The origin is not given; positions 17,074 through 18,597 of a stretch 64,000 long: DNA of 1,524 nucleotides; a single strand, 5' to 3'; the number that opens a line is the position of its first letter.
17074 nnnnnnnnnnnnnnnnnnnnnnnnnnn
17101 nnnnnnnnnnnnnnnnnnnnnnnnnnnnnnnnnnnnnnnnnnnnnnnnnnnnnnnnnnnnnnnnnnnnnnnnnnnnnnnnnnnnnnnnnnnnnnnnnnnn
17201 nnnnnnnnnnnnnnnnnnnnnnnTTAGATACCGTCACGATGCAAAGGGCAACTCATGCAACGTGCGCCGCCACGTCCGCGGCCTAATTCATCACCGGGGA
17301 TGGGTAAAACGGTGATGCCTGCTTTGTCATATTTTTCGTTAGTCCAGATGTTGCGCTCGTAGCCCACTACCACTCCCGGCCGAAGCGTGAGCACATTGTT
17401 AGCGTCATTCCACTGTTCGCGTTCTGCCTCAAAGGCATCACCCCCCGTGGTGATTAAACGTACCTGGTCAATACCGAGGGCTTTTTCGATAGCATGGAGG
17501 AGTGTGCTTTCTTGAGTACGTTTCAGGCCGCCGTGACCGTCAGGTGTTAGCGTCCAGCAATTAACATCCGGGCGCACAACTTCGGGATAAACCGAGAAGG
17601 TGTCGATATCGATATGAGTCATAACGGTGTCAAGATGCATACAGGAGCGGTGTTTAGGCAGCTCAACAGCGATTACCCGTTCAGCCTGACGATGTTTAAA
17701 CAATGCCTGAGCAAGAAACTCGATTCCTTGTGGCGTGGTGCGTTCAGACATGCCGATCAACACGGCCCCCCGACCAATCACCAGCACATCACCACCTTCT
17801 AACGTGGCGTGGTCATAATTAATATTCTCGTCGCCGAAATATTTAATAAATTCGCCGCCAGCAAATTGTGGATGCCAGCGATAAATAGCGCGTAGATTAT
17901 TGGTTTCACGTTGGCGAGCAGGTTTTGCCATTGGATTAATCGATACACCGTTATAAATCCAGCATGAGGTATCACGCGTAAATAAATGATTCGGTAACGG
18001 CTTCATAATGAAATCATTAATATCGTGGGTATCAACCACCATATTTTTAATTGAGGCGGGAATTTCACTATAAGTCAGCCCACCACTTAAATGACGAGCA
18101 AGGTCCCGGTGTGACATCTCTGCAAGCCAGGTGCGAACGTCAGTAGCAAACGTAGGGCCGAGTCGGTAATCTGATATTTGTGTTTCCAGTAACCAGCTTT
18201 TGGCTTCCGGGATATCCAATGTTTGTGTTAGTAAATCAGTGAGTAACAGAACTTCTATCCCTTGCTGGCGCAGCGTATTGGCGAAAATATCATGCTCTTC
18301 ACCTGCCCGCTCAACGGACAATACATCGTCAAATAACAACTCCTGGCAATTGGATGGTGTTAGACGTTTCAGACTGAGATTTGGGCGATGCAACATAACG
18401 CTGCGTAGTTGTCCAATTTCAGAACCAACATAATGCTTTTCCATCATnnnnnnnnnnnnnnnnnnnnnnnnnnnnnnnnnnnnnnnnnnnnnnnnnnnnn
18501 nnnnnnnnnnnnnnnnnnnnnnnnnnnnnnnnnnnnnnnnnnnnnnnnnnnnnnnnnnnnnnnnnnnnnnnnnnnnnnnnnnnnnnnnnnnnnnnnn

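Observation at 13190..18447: Five-gene arginine deiminase cluster between pyrBI-pyrL and tabA/argI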

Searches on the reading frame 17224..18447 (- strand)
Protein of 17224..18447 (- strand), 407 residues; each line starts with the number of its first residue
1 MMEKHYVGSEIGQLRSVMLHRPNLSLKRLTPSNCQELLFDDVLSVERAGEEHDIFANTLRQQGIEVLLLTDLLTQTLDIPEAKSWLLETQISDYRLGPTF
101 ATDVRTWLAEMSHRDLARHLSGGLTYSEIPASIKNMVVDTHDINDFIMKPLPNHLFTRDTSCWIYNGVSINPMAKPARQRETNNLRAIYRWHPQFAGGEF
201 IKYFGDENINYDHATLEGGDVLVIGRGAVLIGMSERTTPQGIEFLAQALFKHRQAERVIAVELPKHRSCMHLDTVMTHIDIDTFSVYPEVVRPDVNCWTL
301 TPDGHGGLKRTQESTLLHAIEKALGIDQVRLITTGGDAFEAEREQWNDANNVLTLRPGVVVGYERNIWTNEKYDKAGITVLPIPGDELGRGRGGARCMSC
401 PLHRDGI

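Call 3: search_protein_families(proteins=[window:17224-18447:-], library=ncbifam)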
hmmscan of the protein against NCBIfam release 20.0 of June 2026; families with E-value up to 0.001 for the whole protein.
window:17224-18447:- (407 aa): 4 families
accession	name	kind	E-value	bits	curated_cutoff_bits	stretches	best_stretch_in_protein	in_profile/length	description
NF002381.0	PRK01388.1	subfamily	1.8e-185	616.6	414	1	1-407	2-405/405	arginine deiminase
TIGR01078.1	arcA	equivalog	1.5e-159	531.2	489.1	1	6-407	2-408/408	arginine deiminase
NF045660.1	DiMthArgaseDdahStm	equivalog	1e-07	32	340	1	213-292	107-180/249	dimethylargininase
NF045658.1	DiMArgaseDdah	equivalog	0.00034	20.5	450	0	213-289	110-180/254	dimethylargininase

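Call 33: find_related_loci(query=window:17224-18444:-, collection=genome_contigs, flank=9000)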
Query window:17224-18444:- (406 aa) in genome_contigs; peptide patterns used: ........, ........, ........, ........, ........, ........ (x = any residue, [..] = any of these).
453 stretches matched a pattern; 446 encode a relative of the query (tblastn E <= 1e-3); the best 80 are kept; 80 distinct loci.
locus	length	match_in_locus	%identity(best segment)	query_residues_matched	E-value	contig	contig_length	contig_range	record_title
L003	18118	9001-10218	96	1-406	0e+0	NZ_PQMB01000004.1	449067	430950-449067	Citrobacter amalonaticus strain S646 scaffold4.1, whole genome shotgun sequence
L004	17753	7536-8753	96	1-406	0e+0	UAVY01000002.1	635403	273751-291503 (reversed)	Citrobacter koseri strain NCTC10786 genome assembly, contig: ERS513143SCcontig000002, whole genome shotgun sequence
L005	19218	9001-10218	95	1-406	0e+0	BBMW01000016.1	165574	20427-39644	Citrobacter werkmanii NBRC 105721 DNA, contig: CIWKM16, whole genome shotgun sequence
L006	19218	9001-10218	95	1-406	0e+0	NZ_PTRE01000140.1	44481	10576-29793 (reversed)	Escherichia sp. MOD1-EC7003 MOD1-EC7003_140_length_44481_cov_121, whole genome shotgun sequence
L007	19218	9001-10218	95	1-406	0e+0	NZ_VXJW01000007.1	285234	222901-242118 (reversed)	Salmonella enterica subsp. arizonae strain CCUG 6322T contig_0000007, whole genome shotgun sequence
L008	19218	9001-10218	95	1-406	0e+0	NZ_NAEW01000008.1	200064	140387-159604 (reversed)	Citrobacter braakii strain ATCC 51113 CbraakiiATCC_L001_NODE_8_length_200064__30.397, whole genome shotgun sequence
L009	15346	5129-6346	95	1-406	0e+0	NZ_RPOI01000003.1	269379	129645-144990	Citrobacter youngae strain CCUG 30791 citrobacter_youngae_CCUG30791T_0000003, whole genome shotgun sequence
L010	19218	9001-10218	95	1-406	0e+0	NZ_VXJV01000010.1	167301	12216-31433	Salmonella enterica subsp. diarizonae strain CCUG 30040T contig_0000010, whole genome shotgun sequence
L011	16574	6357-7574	95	1-406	0e+0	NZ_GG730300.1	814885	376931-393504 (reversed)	Citrobacter youngae ATCC 29220 Scfld1, whole genome shotgun sequence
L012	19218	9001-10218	95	1-406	0e+0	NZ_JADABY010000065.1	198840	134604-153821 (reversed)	Citrobacter sp. Res13-Sevr-PEB04-36 seq_tig65, whole genome shotgun sequence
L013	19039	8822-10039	92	1-406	0e+0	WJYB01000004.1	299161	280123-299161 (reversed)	Enterobacteriaceae bacterium RIT714 4, whole genome shotgun sequence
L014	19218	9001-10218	91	1-406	0e+0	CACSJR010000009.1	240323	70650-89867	Citrobacter sp. 18056 isolate 18056_Citrobacter_Ancestor genome assembly, contig: NODE_9, whole genome shotgun sequence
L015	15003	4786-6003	94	1-406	0e+0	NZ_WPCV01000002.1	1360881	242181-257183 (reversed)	Citrobacter sp. On2M On2M_2, whole genome shotgun sequence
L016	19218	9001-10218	94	1-406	0e+0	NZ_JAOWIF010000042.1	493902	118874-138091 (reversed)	Citrobacter sp. Cu233 235, whole genome shotgun sequence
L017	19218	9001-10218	94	1-406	0e+0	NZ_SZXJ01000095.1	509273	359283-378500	Citrobacter sp. wls619 contig29, whole genome shotgun sequence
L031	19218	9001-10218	91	1-406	0e+0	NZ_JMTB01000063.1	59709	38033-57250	Trabulsiella guamensis ATCC 49490 GTGU.assembly.063, whole genome shotgun sequence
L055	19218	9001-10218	88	1-406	0e+0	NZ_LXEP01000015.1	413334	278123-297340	Buttiauxella gaviniae ATCC 51604 Sequence00015, whole genome shotgun sequence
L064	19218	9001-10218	82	1-406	0e+0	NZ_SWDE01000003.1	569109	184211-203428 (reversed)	Serratia proteamaculans strain UME734 UME734_3, whole genome shotgun sequence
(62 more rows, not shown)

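Call 51: search_protein_families(proteins=[L055:12319-13794:+, L003:13475-14950:+, L003:12362-13441:+, L064:12267-13697:+, L031:12192-13727:+], library=ncbifam, max_evalue=1e-10)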
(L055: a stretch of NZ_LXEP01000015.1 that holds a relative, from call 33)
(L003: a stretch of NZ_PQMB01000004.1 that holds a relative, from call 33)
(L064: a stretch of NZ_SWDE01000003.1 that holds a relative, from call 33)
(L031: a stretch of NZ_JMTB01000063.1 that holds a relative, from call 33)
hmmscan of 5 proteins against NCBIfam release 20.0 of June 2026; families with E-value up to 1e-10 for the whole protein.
L055:12319-13794:+ (491 aa): 13 families
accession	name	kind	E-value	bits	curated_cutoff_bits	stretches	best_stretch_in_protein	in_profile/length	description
TIGR03810.1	arg_ornith_anti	equivalog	5.4e-184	612.3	591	1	21-490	2-468/468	arginine-ornithine antiporter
TIGR00905.1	2A0302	subfamily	4e-175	583.2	409.05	1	17-490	4-473/473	basic amino acid/polyamine antiporter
NF040512.1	histam_anti_2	exception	8e-108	361.2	725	1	19-480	2-473/477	histidine-histamine antiporter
NF007929.0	PRK10644.1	equivalog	5.4e-54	183.6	574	1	15-443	3-417/445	arginine/agmatine antiporter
TIGR04298.1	his_histam_anti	equivalog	4e-43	148.2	750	1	21-449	1-424/429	histidine-histamine antiporter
NF007938.0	PRK10655.1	equivalog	6.7e-35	121.1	409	1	17-449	3-424/438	putrescine-ornithine antiporter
TIGR00909.1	2A0306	subfamily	2.5e-34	118.9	556.8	1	21-360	4-341/429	amino acid transporter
NF007754.0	PRK10435.1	equivalog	1.6e-33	116.4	585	1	19-459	4-432/443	cadaverine/lysine antiporter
TIGR04299.1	antiport_PotE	equivalog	2.3e-27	96.3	560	1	18-439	2-411/430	putrescine-ornithine antiporter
NF053761.1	BrChAATpBcaP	equivalog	5.8e-24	85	690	1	16-360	18-363/460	branched-chain amino acid transporter BcaP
TIGR00911.1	2A0308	subfamily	2.9e-15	55.7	701.8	1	8-360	34-384/505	L-type amino acid transporter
TIGR00906.1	2A0303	subfamily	4.1e-12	45.3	681.7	1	22-380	33-412/602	cationic amino acid transport permease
TIGR00913.1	2A0310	subfamily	1.3e-11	43.9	578.7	1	28-273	10-256/480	amino acid permease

L003:13475-14950:+ (491 aa): 10 families
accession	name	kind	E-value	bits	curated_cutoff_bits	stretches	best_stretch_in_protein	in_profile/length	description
TIGR03810.1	arg_ornith_anti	equivalog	6.9e-182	605.3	591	1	21-489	2-467/468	arginine-ornithine antiporter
TIGR00905.1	2A0302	subfamily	8.8e-165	549.1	409.05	1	17-490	4-473/473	basic amino acid/polyamine antiporter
NF040512.1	histam_anti_2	exception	4.4e-106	355.4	725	1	19-483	2-476/477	histidine-histamine antiporter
NF007929.0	PRK10644.1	equivalog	3e-41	141.6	574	1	18-457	6-432/445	arginine/agmatine antiporter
NF007938.0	PRK10655.1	equivalog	7.3e-31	107.8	409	1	17-451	3-426/438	putrescine-ornithine antiporter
TIGR04298.1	his_histam_anti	equivalog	2.6e-30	106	750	1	24-446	4-421/429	histidine-histamine antiporter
NF007754.0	PRK10435.1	equivalog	9.1e-27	94.1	585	1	20-393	5-375/443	cadaverine/lysine antiporter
TIGR00909.1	2A0306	subfamily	5.8e-21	74.9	556.8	1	24-450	7-427/429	amino acid transporter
TIGR04299.1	antiport_PotE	equivalog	9.3e-21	74.5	560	1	21-449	5-422/430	putrescine-ornithine antiporter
NF008245.0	PRK11021.1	equivalog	1.1e-13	51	284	1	21-398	7-369/419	L-methionine/branched-chain amino acid transporter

L003:12362-13441:+ (359 aa): 1 family
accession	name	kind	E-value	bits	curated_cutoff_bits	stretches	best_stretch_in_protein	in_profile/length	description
NF040742.1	racem_Orr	exception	4.5e-121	404.2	480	1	6-356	1-351/351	ornithine racemase Orr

L064:12267-13697:+ (476 aa): 15 families
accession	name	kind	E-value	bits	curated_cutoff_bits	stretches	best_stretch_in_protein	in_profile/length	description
TIGR03810.1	arg_ornith_anti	equivalog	2.1e-175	583.9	591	1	4-475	1-468/468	arginine-ornithine antiporter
TIGR00905.1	2A0302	subfamily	6.5e-168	559.4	409.05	1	3-475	6-473/473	basic amino acid/polyamine antiporter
NF040512.1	histam_anti_2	exception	1.8e-107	360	725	1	3-468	2-476/477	histidine-histamine antiporter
NF007929.0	PRK10644.1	equivalog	1.4e-56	192.1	574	1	3-434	7-424/445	arginine/agmatine antiporter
TIGR04298.1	his_histam_anti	equivalog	2e-40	139.3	750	1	5-427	1-417/429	histidine-histamine antiporter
NF007754.0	PRK10435.1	equivalog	4.3e-37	128.2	585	1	2-439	3-426/443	cadaverine/lysine antiporter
TIGR00909.1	2A0306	subfamily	1.9e-36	125.9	556.8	1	4-345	3-342/429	amino acid transporter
NF007938.0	PRK10655.1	equivalog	7.5e-34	117.7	409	1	2-433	4-424/438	putrescine-ornithine antiporter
TIGR04299.1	antiport_PotE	equivalog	6.5e-26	91.5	560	1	3-422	3-410/430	putrescine-ornithine antiporter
NF053761.1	BrChAATpBcaP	equivalog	1.4e-24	87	690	1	3-343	21-362/460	branched-chain amino acid transporter BcaP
NF008245.0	PRK11021.1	equivalog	4.6e-17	62.1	284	1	3-442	5-415/419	L-methionine/branched-chain amino acid transporter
TIGR00908.1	2A0305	equivalog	3.3e-16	59.2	381.75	1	4-349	7-342/442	ethanolamine permease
TIGR00911.1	2A0308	subfamily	1.2e-15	57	701.8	1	3-327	45-366/505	L-type amino acid transporter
NF040513.1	antiport_TyrP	equivalog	1.1e-14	54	630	1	3-366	2-365/465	tyrosine-tyramine antiporter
TIGR00906.1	2A0303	subfamily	1.4e-12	46.8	681.7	1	4-350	31-399/602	cationic amino acid transport permease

L031:12192-13727:+ (511 aa): 12 families
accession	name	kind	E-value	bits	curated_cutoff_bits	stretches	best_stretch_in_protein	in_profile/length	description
TIGR03810.1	arg_ornith_anti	equivalog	2.3e-176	587.1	591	1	40-510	1-468/468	arginine-ornithine antiporter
TIGR00905.1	2A0302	subfamily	2.8e-171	570.5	409.05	1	39-510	6-473/473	basic amino acid/polyamine antiporter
NF040512.1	histam_anti_2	exception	3.9e-103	345.7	725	1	40-502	3-475/477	histidine-histamine antiporter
NF007929.0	PRK10644.1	equivalog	5.3e-56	190.2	574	1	36-470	4-425/445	arginine/agmatine antiporter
TIGR04298.1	his_histam_anti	equivalog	1.1e-40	140.2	750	1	41-463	1-418/429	histidine-histamine antiporter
NF007938.0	PRK10655.1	equivalog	9.8e-37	127.2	409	1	38-469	4-424/438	putrescine-ornithine antiporter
TIGR00909.1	2A0306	subfamily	2.2e-36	125.7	556.8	1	40-459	3-415/429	amino acid transporter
NF007754.0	PRK10435.1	equivalog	4.5e-34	118.2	585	1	37-477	2-429/443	cadaverine/lysine antiporter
TIGR04299.1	antiport_PotE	equivalog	5.1e-29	101.7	560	1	39-459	3-412/430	putrescine-ornithine antiporter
NF053761.1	BrChAATpBcaP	equivalog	3.2e-25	89.1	690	1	33-380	15-363/460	branched-chain amino acid transporter BcaP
TIGR00911.1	2A0308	subfamily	5.1e-16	58.2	701.8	1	24-374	28-378/505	L-type amino acid transporter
TIGR00906.1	2A0303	subfamily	1.4e-14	53.4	681.7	1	35-400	26-412/602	cationic amino acid transport permease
